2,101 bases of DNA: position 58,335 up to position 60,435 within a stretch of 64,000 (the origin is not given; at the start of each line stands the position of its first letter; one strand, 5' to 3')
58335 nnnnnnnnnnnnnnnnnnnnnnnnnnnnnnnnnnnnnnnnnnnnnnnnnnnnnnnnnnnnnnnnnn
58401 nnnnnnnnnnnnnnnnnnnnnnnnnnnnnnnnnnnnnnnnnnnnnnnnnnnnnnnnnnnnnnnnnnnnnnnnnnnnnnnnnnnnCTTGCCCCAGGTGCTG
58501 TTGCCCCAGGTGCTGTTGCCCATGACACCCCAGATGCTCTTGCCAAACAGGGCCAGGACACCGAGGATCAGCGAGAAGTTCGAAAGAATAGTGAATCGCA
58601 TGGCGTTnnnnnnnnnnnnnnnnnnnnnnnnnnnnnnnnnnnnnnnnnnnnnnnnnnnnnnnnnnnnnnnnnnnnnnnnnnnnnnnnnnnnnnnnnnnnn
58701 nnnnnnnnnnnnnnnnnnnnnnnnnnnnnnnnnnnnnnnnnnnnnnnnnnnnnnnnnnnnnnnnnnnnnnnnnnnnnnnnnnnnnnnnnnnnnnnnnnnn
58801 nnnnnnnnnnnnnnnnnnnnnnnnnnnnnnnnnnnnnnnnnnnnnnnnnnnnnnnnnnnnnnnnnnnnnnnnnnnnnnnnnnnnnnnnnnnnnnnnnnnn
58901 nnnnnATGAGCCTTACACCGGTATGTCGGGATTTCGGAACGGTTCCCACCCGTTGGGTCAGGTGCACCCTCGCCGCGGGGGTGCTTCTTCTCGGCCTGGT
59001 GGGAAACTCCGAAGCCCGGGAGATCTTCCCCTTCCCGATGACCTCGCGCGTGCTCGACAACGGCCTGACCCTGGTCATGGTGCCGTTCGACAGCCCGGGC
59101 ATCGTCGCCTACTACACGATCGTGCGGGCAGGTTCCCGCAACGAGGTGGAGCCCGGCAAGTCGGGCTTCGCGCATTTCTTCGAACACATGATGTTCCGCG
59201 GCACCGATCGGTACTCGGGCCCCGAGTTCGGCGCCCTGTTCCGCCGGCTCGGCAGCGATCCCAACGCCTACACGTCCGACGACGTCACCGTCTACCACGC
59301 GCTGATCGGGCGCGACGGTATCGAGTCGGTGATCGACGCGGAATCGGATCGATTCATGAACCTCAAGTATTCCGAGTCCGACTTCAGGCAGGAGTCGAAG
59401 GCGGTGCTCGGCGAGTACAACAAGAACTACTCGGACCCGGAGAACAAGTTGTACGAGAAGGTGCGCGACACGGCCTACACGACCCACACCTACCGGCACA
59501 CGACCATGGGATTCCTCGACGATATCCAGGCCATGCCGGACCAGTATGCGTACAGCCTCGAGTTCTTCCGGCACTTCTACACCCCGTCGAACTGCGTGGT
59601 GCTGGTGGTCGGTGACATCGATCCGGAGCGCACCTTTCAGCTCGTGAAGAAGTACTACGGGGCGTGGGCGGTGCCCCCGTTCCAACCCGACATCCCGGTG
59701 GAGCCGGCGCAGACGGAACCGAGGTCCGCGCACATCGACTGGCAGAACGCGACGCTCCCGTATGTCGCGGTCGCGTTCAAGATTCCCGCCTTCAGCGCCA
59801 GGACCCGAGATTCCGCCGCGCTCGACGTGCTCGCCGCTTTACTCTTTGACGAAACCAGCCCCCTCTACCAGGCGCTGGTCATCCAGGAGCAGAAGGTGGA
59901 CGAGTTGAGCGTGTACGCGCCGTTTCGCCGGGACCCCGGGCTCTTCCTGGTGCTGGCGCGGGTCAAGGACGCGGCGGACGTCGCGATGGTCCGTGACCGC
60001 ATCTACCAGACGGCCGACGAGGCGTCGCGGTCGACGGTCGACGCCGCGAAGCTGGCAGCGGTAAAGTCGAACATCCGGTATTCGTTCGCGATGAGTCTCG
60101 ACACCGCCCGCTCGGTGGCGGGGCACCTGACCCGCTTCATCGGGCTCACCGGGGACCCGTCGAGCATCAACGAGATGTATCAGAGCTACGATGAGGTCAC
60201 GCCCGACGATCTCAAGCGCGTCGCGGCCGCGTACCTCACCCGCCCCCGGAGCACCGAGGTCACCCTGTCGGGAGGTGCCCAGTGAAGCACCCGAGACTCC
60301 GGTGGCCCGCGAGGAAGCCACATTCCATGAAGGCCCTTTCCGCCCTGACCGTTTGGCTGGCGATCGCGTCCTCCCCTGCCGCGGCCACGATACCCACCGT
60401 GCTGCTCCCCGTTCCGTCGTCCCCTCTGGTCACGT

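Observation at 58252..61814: sigma54-driven 39-aa membrane peptide gene with its own terminator, next to a leaderless GAF-sigma54 activator gene and divergent from an M16 peptidase pair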

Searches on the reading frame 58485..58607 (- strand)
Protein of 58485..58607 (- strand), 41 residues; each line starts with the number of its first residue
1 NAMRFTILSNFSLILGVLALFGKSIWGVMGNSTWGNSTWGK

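Call 10: search_protein_families(library=ncbifam, proteins=[window:58485-58601:-], max_evalue=1)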
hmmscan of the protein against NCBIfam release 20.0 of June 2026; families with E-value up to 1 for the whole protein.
seq(39 aa): 0 families

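Call 11: search_protein_families(library=pfam, proteins=[window:58485-58601:-], max_evalue=1)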
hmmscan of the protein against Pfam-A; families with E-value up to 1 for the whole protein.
seq(39 aa): 0 families

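Call 14: find_homologous_proteins(query=window:58485-58607:-, max_evalue=10)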
Query seq(41 aa) (41 aa): 11 proteins with E <= 10 among 11 candidates.
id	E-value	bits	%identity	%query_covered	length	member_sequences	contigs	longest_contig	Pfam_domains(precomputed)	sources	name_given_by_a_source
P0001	1.2e-16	76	97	95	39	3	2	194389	-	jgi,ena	jgi:hypothetical protein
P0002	2.9e-14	69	80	100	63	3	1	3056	-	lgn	-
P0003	3.6e-14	69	83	98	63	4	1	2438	-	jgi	jgi:hypothetical protein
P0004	1.2e-13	67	74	95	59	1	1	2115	-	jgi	jgi:hypothetical protein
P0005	1.5e-13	67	83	98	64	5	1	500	-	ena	-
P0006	1.9e-13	67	79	93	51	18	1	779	-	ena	-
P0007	2.4e-13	66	84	93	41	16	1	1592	-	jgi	-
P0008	7.0e-13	65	77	95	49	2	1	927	-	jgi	jgi:hypothetical protein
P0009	2.0e-12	64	79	95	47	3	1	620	-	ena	-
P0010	4.1e-12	63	79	93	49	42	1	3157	-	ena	-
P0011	6.1e-12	62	79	95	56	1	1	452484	-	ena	-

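Call 17: find_encoding_contigs(protein=P0001, flank=8000, max_places=4)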
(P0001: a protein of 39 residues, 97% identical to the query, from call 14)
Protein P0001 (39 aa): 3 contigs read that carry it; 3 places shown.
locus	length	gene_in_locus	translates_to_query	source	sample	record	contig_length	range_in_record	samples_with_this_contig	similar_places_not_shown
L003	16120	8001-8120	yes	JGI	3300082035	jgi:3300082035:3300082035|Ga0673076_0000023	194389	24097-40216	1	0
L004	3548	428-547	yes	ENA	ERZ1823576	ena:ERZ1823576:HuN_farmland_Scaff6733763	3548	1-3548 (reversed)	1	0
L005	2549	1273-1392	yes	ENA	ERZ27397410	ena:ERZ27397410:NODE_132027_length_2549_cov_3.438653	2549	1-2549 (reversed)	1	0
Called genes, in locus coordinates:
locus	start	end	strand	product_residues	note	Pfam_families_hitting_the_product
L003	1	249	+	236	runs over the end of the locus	-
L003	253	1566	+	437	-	PF20972:MASE9, PF13487:HD_5, PF01966:HD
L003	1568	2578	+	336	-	PF00586:AIRS, PF02769:AIRS_C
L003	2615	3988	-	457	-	-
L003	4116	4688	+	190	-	PF01965:DJ-1_PfpI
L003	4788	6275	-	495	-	PF00675:Peptidase_M16, PF05193:Peptidase_M16_C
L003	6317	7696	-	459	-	PF00675:Peptidase_M16, PF05193:Peptidase_M16_C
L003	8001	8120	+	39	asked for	-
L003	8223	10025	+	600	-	PF13185:GAF_2, PF01590:GAF, PF13492:GAF_3, PF00158:Sigma54_activat, PF14532:Sigma54_activ_2, PF07728:AAA_5 (faint), PF25601:AAA_lid_14, PF02954:HTH_8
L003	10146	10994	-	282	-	PF00950:ABC-3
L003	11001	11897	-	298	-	PF01297:ZnuA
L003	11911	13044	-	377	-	-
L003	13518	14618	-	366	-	PF03773:ArsP_1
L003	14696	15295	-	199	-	PF04264:YceI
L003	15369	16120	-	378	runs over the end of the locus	PF00730:HhH-GPD, PF00293:NUDIX, PF14815:NUDIX_4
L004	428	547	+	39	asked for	-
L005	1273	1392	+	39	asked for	-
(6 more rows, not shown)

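Call 18: find_encoding_contigs(protein=P0011, flank=8000, max_places=4)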
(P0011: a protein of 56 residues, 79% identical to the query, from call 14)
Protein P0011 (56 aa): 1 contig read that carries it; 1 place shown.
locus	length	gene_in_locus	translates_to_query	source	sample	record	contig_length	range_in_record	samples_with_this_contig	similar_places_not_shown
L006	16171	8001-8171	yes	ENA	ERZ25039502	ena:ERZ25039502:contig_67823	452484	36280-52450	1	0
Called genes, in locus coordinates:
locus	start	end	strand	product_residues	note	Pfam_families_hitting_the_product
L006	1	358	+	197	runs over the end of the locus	-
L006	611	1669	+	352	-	PF20972:MASE9, PF13487:HD_5, PF01966:HD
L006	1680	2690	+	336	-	PF00586:AIRS, PF02769:AIRS_C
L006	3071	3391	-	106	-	-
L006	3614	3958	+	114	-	-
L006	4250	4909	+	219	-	PF01965:DJ-1_PfpI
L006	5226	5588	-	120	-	-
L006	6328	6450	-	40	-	-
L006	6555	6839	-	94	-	PF05193:Peptidase_M16_C (weak)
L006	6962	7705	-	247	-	PF00675:Peptidase_M16 (weak)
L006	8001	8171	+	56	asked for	-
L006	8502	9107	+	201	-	-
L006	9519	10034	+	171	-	PF25601:AAA_lid_14, PF02954:HTH_8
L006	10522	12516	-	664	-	PF01297:ZnuA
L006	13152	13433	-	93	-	-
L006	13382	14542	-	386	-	PF03773:ArsP_1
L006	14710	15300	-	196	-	PF04264:YceI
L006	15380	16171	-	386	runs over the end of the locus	PF00730:HhH-GPD, PF00293:NUDIX, PF14815:NUDIX_4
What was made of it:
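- Tried and rejected: The odd C-terminus of P0011: a frameshift artefact of a long-read contig (L006, call 18).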

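Call 19: find_encoding_contigs(protein=P0004, flank=8000, max_places=3)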
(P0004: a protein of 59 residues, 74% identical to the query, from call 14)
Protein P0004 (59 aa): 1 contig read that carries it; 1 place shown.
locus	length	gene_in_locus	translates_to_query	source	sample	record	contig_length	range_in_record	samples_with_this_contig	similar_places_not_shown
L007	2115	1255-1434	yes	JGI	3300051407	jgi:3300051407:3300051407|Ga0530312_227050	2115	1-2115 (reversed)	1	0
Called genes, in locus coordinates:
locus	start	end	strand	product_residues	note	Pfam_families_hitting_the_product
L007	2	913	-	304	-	?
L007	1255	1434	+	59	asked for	-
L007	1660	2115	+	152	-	?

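Call 20: find_encoding_contigs(protein=P0010, flank=8000, max_places=4)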
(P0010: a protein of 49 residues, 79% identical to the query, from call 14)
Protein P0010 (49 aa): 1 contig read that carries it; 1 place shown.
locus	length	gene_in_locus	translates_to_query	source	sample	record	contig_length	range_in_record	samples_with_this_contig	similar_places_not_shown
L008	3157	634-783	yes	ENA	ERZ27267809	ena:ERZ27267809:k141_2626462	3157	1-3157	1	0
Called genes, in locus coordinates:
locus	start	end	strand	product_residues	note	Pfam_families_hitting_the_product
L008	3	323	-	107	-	?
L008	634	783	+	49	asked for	-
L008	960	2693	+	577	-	PF01590:GAF, PF13185:GAF_2, PF13492:GAF_3, PF00158:Sigma54_activat, PF14532:Sigma54_activ_2, PF07728:AAA_5 (weak), PF25601:AAA_lid_14, PF02954:HTH_8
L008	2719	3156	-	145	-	?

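Call 21: find_encoding_contigs(protein=P0002, flank=8000, max_places=3)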
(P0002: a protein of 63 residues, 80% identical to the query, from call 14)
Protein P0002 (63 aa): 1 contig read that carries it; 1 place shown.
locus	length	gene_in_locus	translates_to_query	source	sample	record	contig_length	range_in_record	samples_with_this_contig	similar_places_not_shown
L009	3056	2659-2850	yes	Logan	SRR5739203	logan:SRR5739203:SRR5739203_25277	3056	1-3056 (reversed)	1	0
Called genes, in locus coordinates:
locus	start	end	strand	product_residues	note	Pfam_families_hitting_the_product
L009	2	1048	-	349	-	?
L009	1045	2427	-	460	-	PF00675:Peptidase_M16, PF05193:Peptidase_M16_C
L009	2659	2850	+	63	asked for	-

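Call 22: find_encoding_contigs(protein=P0003, flank=8000, max_places=3)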
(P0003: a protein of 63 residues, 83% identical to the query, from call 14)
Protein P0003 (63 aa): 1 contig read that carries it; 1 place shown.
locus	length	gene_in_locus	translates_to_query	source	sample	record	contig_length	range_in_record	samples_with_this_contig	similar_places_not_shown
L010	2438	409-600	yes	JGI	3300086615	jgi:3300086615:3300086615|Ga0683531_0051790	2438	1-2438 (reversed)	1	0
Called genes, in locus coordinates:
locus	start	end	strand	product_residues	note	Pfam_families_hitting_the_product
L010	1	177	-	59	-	?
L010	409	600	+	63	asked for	-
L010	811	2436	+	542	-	?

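Call 27: find_related_loci(query=A1, collection=metagenome_contigs, flank=6000)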
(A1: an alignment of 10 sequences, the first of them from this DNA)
Query A1 (39 aa) in metagenome_contigs; peptide patterns used: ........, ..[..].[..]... (x = any residue, [..] = any of these).
40 stretches matched a pattern; 16 encode a relative of the query (tblastn E <= 1e-3); 16 distinct loci.
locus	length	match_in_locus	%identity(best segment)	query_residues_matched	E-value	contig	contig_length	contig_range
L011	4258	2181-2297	100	1-39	3e-21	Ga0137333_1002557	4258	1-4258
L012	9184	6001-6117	100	1-39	3e-21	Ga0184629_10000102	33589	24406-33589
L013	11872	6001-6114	87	1-38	2e-19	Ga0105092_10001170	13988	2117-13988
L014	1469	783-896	84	1-38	2e-18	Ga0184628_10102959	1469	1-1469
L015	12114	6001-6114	84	1-38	3e-18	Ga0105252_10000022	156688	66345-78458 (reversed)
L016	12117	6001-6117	85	1-39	5e-18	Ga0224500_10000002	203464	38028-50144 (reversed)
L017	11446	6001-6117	77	1-39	7e-18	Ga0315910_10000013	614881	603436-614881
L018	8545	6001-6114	82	1-38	9e-18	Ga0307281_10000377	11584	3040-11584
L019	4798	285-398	82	1-38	1e-17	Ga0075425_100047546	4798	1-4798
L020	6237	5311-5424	79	1-38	5e-17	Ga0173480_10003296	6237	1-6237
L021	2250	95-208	79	1-38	6e-17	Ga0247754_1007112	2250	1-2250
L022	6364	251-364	79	1-38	6e-17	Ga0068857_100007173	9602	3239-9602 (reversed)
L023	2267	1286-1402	77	1-39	9e-17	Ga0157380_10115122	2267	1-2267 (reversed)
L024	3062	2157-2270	79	1-38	1e-16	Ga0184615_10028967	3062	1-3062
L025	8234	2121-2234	79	1-38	1e-16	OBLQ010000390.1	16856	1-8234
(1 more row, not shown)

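Call 32: search_protein_representatives(alignment_id=A1)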
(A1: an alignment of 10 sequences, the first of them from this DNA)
Query: 10 sequences, 44 profile positions. Proteins with E-value up to 0.001 (for the whole library): 17; up to 1e-10: 4; up to 1e-30: 0. The best 17 are listed.
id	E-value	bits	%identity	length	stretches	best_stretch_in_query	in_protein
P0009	2.5e-25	104.2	-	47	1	1-43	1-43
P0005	1.3e-22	95.5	-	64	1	1-40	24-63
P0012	1.5e-21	92.1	-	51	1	1-36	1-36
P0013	7.6e-21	89.8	-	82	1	1-38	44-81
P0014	1.8e-06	43.9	-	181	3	25-43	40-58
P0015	5.1e-06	42.4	-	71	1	1-25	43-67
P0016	1.0e-05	41.4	-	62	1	1-25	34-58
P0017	1.2e-05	41.2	-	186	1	29-29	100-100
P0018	1.2e-05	41.2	-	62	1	1-32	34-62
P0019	2.0e-05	40.5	-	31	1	1-32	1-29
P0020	2.9e-05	40.0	-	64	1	1-25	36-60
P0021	3.7e-05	39.6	-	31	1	1-29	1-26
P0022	8.2e-05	38.5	-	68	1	1-25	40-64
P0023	1.9e-04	37.3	-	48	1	1-42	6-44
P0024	2.4e-04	37.0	-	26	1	1-24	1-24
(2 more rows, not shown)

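Call 56: find_encoding_contigs(protein=P0021, flank=7000, max_places=4)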
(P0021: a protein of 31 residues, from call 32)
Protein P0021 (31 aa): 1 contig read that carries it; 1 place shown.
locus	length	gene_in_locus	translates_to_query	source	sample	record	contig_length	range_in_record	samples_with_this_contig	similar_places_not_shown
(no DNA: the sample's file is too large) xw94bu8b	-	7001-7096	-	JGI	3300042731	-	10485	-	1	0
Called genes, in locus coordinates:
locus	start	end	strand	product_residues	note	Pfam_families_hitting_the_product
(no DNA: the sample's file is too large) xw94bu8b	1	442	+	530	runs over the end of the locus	PF03485:Arg_tRNA_synt_N, PF00750:tRNA-synt_1d, PF05746:DALR_1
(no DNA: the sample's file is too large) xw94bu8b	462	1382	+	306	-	PF00294:PfkB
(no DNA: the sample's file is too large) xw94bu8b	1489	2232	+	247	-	-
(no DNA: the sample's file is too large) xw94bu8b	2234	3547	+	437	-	PF13487:HD_5, PF01966:HD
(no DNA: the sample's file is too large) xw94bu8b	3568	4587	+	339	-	PF00586:AIRS, PF02769:AIRS_C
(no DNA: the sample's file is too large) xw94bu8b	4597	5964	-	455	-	-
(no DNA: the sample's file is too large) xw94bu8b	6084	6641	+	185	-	PF01965:DJ-1_PfpI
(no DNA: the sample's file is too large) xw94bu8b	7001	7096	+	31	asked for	-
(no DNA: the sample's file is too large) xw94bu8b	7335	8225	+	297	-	?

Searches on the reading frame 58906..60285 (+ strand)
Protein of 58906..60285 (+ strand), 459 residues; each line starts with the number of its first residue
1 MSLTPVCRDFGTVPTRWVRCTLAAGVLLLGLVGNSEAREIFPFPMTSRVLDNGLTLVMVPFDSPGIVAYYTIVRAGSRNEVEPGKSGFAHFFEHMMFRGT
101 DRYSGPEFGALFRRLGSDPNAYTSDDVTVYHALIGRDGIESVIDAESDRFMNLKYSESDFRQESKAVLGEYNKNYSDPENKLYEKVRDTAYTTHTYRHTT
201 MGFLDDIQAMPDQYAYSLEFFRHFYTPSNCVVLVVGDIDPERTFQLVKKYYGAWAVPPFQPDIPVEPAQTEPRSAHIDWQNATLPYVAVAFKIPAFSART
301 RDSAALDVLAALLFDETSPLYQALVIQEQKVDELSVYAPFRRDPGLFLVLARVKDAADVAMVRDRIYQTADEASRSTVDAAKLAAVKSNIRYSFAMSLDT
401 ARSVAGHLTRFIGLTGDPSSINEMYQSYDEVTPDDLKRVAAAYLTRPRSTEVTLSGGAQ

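Call 10: search_protein_families(library=ncbifam, proteins=[window:58906-60285:+], max_evalue=1)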
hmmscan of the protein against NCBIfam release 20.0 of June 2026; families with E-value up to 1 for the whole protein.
window:58906-60285:+ (459 aa): 4 families
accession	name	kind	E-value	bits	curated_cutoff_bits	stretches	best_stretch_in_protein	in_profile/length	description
NF047421.1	YfmH_fam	equivalog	4.2e-23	82.2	250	1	83-452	57-419/425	EF-P 5-aminopentanol modification-associated protein YfmH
NF011681.0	PRK15101.1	equivalog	1.7e-08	33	765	1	74-235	73-235/961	pitrilysin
TIGR02110.1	PQQ_syn_pqqF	equivalog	3.7e-08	32.6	320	1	71-251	26-207/697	pyrroloquinoline quinone biosynthesis protein PqqF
NF047422.1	YfmF_fam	equivalog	2.2e-07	30.1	285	1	152-442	116-400/412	EF-P 5-aminopentanol modification-associated protein YfmF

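Call 11: search_protein_families(library=pfam, proteins=[window:58906-60285:+], max_evalue=1)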
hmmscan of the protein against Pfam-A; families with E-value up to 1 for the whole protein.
window:58906-60285:+ (459 aa): 4 families
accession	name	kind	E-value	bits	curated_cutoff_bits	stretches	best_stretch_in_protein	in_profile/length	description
PF05193.26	Peptidase_M16_C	-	1.6e-24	87.2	23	1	218-389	8-180/181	Peptidase M16 inactive domain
PF00675.25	Peptidase_M16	-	1e-20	74.6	22.3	1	72-201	18-146/149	Insulinase (Peptidase family M16)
PF12177.13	Proho_convert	-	0.011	16.1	25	1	175-198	1-24/39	Prohormone convertase enzyme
PF02630.20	SCO1-SenC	-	0.22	11.9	22.8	0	408-431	83-106/134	SCO1/SenC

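Call 70: list_cluster_members(proteins=[window:58485-58601:-, window:58906-60282:+, window:61877-62425:-, window:62564-63931:+, window:55714-56559:+, window:54811-55701:+, window:52100-53197:+, window:47513-48283:+, window:46088-47422:+, window:44649-46004:+])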
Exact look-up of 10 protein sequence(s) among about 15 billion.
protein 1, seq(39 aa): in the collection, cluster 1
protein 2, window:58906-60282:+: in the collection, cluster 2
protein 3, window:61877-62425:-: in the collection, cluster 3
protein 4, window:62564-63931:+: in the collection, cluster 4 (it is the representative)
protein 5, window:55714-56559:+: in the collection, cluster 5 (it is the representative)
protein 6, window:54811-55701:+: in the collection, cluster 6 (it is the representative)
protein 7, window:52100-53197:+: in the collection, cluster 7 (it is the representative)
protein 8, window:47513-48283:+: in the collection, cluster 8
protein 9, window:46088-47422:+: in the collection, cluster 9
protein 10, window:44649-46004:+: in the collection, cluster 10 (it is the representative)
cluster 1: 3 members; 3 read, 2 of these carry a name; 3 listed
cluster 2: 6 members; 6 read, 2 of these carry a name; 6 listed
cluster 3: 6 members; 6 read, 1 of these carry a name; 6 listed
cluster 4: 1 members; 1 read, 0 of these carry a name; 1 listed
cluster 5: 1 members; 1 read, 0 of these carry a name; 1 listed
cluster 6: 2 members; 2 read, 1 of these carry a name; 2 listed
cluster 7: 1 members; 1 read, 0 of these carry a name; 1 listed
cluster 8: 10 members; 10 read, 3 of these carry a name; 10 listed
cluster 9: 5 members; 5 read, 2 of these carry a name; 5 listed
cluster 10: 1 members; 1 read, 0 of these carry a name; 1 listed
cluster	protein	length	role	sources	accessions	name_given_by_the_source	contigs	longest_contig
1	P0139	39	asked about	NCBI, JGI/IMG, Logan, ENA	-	hypothetical protein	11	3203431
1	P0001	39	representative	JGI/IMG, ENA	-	hypothetical protein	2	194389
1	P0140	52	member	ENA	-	-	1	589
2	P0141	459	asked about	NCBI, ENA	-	-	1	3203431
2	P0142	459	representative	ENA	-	-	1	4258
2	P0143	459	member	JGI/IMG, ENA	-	zinc protease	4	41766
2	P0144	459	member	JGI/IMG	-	zinc protease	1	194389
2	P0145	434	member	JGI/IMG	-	-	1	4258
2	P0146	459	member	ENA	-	-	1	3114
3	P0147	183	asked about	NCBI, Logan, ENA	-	-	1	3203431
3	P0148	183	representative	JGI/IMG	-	-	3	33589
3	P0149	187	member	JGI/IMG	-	4-methyl-5(b-hydroxyethyl)-thiazole monophosphate biosynthesis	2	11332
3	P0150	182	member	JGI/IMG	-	-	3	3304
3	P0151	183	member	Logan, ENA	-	-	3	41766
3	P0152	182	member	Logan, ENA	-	-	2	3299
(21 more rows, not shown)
